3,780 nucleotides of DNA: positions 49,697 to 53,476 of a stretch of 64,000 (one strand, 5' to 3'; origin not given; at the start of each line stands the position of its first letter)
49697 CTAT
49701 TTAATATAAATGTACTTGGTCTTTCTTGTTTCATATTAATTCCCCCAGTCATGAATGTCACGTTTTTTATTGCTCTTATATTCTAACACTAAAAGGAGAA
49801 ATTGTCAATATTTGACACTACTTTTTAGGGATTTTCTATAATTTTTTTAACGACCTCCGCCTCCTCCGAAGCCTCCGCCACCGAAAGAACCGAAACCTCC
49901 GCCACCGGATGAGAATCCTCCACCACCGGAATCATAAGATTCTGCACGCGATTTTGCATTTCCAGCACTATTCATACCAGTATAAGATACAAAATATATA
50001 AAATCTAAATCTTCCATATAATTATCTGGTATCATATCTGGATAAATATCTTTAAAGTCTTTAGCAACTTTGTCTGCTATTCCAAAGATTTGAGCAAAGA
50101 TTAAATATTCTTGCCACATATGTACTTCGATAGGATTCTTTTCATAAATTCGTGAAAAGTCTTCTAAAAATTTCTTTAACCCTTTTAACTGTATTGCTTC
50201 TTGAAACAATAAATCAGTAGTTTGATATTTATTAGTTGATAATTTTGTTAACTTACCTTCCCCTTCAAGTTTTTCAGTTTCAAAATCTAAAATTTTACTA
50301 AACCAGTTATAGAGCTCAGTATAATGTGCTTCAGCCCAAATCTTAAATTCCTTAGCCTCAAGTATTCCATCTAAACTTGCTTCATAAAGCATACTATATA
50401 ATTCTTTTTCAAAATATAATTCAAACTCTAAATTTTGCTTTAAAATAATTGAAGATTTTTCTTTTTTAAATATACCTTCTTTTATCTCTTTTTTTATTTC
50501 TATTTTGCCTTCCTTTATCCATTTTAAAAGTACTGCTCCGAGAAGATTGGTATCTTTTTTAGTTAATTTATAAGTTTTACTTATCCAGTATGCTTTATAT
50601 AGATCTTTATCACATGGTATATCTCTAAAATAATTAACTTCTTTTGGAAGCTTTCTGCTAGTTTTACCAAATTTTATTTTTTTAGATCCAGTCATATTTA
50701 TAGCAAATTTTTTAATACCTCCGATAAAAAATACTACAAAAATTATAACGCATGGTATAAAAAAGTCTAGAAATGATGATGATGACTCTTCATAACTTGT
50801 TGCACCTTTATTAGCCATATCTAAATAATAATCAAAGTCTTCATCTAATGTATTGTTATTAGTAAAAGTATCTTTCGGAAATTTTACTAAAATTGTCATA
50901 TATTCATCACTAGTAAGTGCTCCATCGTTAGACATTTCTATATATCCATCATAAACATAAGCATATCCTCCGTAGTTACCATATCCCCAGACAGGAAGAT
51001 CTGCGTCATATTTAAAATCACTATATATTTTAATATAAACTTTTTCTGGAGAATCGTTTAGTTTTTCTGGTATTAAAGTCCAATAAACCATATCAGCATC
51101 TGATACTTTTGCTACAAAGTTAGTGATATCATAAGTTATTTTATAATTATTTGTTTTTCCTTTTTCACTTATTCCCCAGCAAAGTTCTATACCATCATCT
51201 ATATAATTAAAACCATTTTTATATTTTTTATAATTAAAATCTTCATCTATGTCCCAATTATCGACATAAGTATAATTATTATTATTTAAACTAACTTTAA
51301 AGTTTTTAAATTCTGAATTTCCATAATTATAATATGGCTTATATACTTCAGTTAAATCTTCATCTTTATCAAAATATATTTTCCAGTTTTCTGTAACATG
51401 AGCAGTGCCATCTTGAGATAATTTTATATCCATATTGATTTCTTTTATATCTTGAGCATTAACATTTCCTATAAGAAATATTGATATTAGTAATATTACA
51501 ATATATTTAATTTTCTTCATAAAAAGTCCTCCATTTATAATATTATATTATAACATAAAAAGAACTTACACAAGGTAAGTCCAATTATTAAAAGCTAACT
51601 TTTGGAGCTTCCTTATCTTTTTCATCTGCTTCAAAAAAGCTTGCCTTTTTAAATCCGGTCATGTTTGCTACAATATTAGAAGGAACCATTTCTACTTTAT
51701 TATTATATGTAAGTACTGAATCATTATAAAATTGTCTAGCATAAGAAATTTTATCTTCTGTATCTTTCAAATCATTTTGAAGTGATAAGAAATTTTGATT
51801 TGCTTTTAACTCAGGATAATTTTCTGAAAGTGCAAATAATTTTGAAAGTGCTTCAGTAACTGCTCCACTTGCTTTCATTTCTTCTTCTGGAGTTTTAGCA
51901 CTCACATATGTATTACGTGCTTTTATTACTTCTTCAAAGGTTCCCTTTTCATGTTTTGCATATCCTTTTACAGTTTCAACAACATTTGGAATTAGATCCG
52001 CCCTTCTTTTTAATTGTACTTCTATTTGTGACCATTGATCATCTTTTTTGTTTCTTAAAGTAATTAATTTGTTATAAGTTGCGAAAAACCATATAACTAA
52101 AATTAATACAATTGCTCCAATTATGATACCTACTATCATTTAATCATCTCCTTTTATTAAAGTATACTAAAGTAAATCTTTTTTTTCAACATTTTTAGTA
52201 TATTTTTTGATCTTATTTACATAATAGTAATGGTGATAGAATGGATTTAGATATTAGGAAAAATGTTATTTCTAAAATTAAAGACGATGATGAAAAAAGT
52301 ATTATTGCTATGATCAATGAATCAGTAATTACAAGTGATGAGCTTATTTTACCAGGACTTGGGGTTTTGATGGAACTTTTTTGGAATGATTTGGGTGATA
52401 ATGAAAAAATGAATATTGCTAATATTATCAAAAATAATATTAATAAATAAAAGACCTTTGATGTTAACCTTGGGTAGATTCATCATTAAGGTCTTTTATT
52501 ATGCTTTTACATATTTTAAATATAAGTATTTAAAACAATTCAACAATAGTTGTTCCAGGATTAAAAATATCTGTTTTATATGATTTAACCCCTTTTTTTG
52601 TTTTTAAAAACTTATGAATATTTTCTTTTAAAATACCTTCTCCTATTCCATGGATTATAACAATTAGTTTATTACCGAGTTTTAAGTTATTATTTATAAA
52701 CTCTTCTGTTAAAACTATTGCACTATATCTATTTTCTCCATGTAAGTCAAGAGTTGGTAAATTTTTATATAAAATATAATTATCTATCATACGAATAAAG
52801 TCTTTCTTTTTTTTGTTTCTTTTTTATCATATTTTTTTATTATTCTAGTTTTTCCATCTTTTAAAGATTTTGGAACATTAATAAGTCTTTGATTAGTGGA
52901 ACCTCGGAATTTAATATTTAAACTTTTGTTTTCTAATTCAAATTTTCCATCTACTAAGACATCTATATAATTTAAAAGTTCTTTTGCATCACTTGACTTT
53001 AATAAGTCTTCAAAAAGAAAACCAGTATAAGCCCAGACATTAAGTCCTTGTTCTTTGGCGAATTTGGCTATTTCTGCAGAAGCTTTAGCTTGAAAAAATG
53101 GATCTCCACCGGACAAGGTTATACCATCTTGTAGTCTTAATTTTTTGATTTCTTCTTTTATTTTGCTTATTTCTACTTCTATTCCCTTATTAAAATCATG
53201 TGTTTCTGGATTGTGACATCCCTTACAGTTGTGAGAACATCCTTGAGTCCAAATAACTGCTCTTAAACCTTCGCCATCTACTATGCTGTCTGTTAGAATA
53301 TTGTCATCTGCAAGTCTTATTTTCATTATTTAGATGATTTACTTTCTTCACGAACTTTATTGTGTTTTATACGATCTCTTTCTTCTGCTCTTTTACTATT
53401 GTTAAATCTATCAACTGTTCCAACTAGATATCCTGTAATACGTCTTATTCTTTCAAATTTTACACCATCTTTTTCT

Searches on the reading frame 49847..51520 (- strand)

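Call 37: search_protein_families(library=pfam, proteins=[window:49847-51520:-], max_evalue=0.001)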
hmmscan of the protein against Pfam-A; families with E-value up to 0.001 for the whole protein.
window:49847-51520:- (557 aa): 2 families
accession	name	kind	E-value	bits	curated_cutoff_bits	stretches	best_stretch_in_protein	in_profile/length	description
PF20990.2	DUF2207_C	-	2.7e-18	67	33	2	435-489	193-247/247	Predicted membrane protein (DUF2207) C-terminal domain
PF09972.14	DUF2207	-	1.8e-10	41.7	24.4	1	24-214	1-172/172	Predicted membrane protein (DUF2207) N-terminal domain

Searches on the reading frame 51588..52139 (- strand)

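Call 70: search_protein_families(library=pfam, proteins=[window:51588-52139:-], max_evalue=0.0001)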
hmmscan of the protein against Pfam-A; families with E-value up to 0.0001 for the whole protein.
window:51588-52139:- (183 aa): 1 family
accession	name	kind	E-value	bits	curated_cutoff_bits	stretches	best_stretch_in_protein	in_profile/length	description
PF04011.17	LemA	-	1.3e-62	210.5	26.2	1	35-183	1-149/149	LemA family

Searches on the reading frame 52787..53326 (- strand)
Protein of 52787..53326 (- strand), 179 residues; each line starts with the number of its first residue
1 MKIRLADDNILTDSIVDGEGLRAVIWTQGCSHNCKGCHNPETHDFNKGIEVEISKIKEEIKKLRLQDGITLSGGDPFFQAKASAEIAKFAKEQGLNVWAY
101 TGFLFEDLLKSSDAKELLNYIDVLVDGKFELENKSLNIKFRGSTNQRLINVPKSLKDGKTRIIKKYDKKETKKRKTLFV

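Call 70: search_protein_families(library=pfam, proteins=[window:52787-53326:-], max_evalue=0.0001)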
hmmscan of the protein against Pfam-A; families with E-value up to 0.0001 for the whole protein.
window:52787-53326:- (179 aa): 2 families
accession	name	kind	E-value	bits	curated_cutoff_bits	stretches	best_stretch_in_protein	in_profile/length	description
PF13353.11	Fer4_12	-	3.3e-40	138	22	1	16-149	1-137/137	4Fe-4S single cluster domain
PF04055.27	Radical_SAM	-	4.8e-11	43.5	29.5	1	24-125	1-105/166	Radical SAM superfamily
